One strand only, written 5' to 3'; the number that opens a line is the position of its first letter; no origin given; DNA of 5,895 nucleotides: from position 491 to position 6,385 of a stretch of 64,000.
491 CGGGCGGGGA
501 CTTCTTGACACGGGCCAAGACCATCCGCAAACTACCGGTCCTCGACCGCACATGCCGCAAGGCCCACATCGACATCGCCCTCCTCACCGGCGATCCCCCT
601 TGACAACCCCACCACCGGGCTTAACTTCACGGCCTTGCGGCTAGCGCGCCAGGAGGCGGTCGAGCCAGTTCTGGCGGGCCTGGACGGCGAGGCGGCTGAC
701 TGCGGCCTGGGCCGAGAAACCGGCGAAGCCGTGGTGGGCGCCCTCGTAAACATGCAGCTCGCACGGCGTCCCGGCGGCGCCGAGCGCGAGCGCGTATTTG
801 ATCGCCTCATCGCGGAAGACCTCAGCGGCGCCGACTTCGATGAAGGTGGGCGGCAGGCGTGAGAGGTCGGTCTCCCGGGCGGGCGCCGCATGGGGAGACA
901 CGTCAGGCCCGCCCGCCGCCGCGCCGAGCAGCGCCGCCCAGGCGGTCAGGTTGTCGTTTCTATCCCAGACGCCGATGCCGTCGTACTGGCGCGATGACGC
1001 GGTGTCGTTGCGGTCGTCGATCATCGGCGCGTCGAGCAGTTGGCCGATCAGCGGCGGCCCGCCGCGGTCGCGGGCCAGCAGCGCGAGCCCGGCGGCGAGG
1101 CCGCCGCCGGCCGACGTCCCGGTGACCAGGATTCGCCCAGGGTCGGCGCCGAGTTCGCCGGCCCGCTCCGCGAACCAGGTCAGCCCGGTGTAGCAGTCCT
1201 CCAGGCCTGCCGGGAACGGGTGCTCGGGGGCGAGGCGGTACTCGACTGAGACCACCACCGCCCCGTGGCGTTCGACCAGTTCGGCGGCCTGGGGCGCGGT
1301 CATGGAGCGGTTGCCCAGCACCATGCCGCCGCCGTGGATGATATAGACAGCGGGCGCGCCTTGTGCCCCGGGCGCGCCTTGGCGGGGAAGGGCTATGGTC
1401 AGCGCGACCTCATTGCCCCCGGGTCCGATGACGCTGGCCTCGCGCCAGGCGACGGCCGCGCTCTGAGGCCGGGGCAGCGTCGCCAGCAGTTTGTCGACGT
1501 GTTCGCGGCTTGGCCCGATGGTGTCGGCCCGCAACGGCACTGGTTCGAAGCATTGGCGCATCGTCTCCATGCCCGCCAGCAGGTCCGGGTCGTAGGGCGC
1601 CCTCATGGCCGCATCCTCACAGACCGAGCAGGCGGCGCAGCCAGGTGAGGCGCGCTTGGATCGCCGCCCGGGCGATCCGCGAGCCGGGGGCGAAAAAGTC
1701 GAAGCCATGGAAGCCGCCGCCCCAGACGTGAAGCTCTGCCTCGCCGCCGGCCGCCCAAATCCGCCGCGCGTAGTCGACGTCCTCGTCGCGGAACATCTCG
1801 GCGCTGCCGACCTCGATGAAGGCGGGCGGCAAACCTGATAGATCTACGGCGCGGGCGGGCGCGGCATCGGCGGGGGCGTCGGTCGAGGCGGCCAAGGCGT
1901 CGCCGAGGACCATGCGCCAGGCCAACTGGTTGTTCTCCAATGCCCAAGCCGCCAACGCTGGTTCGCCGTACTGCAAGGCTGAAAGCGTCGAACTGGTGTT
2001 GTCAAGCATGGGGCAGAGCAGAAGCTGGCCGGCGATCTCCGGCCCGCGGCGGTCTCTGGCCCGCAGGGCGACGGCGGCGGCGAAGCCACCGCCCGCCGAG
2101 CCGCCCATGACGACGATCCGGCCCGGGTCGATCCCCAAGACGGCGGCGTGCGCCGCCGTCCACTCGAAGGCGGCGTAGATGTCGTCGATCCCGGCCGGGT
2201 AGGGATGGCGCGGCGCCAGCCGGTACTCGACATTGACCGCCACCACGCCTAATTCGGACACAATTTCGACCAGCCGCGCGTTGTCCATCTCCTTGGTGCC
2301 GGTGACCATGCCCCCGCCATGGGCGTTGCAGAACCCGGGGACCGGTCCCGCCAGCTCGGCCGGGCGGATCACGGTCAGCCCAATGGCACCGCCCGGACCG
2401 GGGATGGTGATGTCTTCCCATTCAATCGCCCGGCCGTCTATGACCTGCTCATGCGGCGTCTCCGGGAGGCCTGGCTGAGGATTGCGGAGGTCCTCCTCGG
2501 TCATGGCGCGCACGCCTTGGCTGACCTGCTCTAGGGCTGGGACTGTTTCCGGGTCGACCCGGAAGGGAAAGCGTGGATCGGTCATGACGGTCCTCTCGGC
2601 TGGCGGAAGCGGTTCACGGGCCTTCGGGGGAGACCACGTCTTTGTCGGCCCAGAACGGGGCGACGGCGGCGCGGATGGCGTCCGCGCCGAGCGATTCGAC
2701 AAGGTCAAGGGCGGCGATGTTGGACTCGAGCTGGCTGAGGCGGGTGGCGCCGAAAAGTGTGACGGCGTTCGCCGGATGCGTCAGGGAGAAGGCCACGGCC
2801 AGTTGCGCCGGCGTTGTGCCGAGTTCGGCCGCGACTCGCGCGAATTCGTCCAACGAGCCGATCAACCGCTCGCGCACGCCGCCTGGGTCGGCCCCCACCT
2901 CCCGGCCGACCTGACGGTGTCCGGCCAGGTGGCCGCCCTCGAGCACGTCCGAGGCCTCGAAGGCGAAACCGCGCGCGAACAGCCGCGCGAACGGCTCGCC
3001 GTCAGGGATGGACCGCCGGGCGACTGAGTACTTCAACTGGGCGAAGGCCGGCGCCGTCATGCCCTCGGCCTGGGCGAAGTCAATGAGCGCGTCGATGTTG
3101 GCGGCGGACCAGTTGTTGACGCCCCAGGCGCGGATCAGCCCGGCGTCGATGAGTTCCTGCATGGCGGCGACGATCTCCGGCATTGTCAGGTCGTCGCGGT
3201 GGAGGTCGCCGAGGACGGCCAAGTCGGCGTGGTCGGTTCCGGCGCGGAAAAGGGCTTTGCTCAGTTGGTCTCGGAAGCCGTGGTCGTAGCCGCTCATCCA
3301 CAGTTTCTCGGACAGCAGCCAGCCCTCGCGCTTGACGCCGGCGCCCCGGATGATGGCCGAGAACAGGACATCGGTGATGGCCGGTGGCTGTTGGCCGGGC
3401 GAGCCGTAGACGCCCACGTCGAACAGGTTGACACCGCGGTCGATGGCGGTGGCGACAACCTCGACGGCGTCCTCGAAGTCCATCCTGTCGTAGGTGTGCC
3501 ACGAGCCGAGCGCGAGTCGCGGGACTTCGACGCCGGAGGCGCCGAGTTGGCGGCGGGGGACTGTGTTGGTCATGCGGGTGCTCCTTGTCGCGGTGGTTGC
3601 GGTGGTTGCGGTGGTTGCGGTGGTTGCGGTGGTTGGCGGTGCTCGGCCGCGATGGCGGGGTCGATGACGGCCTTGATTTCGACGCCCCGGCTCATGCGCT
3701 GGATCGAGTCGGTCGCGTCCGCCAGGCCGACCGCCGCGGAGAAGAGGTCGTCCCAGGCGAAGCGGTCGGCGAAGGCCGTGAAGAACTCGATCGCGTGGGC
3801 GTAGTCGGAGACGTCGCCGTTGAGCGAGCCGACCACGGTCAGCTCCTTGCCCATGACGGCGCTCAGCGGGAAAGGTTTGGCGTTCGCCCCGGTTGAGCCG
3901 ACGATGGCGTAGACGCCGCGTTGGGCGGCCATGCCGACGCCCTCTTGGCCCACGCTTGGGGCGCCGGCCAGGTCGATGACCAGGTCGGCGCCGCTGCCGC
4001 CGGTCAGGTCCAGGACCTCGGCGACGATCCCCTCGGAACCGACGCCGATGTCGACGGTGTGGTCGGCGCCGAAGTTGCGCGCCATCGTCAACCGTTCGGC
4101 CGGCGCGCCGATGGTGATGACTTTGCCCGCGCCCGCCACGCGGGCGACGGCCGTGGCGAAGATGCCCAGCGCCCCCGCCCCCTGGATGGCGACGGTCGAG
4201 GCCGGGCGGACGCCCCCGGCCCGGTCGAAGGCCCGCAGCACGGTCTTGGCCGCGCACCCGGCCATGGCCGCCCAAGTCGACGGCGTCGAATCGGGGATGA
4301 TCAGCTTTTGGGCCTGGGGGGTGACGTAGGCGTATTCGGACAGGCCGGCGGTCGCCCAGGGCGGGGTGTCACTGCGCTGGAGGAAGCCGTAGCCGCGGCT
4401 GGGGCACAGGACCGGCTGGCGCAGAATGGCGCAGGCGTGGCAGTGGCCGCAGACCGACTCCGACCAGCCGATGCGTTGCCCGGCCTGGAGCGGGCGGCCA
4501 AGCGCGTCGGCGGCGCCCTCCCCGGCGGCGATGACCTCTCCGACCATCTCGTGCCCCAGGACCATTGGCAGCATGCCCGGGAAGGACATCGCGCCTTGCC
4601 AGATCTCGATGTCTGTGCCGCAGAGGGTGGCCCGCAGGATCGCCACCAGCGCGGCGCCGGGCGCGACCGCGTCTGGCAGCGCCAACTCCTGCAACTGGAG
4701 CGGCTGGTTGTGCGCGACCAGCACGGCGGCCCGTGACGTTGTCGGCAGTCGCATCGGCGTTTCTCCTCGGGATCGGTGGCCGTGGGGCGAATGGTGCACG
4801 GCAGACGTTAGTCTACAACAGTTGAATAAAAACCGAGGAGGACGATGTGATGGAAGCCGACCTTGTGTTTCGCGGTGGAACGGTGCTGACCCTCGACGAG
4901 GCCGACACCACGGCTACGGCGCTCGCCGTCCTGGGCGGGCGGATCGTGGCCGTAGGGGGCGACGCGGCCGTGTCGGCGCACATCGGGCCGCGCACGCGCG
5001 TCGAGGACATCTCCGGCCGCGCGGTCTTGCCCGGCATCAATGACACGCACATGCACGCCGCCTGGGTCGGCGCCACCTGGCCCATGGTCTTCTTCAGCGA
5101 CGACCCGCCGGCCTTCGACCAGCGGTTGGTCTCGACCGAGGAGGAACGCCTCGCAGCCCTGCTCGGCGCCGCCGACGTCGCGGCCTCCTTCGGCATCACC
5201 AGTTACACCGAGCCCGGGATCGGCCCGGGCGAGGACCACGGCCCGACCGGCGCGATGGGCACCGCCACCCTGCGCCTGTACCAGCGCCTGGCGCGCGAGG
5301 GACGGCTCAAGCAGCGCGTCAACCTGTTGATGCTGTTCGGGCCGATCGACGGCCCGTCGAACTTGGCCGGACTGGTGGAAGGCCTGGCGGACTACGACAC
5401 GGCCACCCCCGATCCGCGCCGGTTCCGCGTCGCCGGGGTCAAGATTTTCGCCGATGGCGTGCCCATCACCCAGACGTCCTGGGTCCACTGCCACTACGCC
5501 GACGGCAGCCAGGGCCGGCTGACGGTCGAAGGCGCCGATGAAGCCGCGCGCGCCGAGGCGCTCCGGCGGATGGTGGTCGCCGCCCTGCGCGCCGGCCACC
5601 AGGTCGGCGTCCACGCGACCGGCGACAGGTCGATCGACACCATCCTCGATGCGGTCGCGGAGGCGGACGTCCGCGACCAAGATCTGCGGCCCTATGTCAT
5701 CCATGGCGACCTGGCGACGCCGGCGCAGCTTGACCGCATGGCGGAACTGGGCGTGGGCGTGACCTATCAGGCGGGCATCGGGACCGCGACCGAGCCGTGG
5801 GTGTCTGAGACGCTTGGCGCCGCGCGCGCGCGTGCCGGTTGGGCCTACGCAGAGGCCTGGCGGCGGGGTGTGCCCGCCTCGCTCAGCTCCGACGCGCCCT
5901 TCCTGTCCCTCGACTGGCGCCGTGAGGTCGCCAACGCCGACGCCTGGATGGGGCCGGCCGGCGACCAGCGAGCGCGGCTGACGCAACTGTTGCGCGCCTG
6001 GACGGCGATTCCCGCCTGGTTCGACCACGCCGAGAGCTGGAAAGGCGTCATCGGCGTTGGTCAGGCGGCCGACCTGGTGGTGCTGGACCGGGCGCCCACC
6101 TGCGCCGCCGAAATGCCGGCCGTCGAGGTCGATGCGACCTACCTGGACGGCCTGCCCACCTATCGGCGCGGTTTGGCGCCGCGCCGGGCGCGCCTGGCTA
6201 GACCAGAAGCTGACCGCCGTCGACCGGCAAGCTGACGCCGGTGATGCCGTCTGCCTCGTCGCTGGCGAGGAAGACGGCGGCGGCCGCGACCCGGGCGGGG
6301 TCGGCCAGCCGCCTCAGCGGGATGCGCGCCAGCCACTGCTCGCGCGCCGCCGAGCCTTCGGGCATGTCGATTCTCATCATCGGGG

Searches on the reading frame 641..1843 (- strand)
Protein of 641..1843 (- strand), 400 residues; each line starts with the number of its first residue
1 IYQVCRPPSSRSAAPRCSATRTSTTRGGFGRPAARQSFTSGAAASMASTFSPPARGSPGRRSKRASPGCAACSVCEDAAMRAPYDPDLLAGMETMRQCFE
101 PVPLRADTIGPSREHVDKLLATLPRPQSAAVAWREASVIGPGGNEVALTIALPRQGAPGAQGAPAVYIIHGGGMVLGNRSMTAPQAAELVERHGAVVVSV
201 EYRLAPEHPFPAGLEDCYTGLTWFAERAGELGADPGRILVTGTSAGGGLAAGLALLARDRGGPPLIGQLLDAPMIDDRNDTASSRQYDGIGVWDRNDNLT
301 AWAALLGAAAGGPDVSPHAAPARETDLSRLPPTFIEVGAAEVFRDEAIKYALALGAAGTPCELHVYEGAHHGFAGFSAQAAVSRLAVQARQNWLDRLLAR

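Call 13: search_protein_families(library=pfam, proteins=[window:641-1843:-], max_evalue=1e-8)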
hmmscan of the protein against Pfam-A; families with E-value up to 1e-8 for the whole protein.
window:641-1843:- (400 aa): 3 families
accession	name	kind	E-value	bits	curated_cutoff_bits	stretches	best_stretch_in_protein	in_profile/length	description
PF07859.19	Abhydrolase_3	-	3.1e-55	187.7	25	1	168-374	3-209/210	alpha/beta hydrolase fold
PF20434.5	BD-FAE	-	1e-18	68.1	26.8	1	161-259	11-112/215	BD-FAE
PF00135.34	COesterase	-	1.9e-11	44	27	1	148-256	88-203/515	Carboxylesterase family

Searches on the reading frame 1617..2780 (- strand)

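Call 13: search_protein_families(library=pfam, proteins=[window:1617-2780:-], max_evalue=1e-8)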
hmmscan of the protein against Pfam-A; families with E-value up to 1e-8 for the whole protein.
window:1617-2780:- (387 aa): 2 families
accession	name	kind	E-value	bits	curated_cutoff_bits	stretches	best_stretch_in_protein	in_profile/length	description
PF07859.19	Abhydrolase_3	-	8.1e-55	186.3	25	1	153-360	4-208/210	alpha/beta hydrolase fold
PF20434.5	BD-FAE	-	3.6e-20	72.8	26.8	1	137-326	3-198/215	BD-FAE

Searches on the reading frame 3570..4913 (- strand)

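Call 13: search_protein_families(library=pfam, proteins=[window:3570-4913:-], max_evalue=1e-8)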
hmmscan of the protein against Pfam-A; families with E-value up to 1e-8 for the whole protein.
window:3570-4913:- (447 aa): 2 families
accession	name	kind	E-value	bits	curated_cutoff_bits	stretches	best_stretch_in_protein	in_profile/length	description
PF00107.32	ADH_zinc_N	-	1.7e-24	86.6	31.8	1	248-379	1-128/129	Zinc-binding dehydrogenase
PF08240.17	ADH_N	-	5.6e-16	59.1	23.5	1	85-201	2-97/104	Alcohol dehydrogenase GroES-like domain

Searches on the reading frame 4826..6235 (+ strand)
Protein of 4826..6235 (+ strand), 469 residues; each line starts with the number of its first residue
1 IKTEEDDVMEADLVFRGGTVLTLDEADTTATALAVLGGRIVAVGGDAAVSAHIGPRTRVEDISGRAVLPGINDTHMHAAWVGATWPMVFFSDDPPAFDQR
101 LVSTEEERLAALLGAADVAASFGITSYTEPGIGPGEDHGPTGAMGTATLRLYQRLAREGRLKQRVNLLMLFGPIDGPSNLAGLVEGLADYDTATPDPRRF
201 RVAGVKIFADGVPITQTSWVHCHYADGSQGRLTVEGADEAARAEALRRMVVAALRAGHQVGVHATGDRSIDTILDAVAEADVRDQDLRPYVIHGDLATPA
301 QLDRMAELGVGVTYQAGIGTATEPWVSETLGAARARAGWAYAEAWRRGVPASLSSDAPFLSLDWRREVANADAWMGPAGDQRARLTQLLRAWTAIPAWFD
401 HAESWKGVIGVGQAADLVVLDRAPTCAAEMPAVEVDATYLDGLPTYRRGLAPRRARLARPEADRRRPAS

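Call 13: search_protein_families(library=pfam, proteins=[window:4826-6235:+], max_evalue=1e-8)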
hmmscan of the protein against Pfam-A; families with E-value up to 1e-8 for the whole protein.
window:4826-6235:+ (469 aa): 1 family
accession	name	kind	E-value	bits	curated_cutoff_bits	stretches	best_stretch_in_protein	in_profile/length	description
PF07969.17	Amidohydro_3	-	5.9e-44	151.8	29.7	1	102-446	151-472/472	Amidohydrolase family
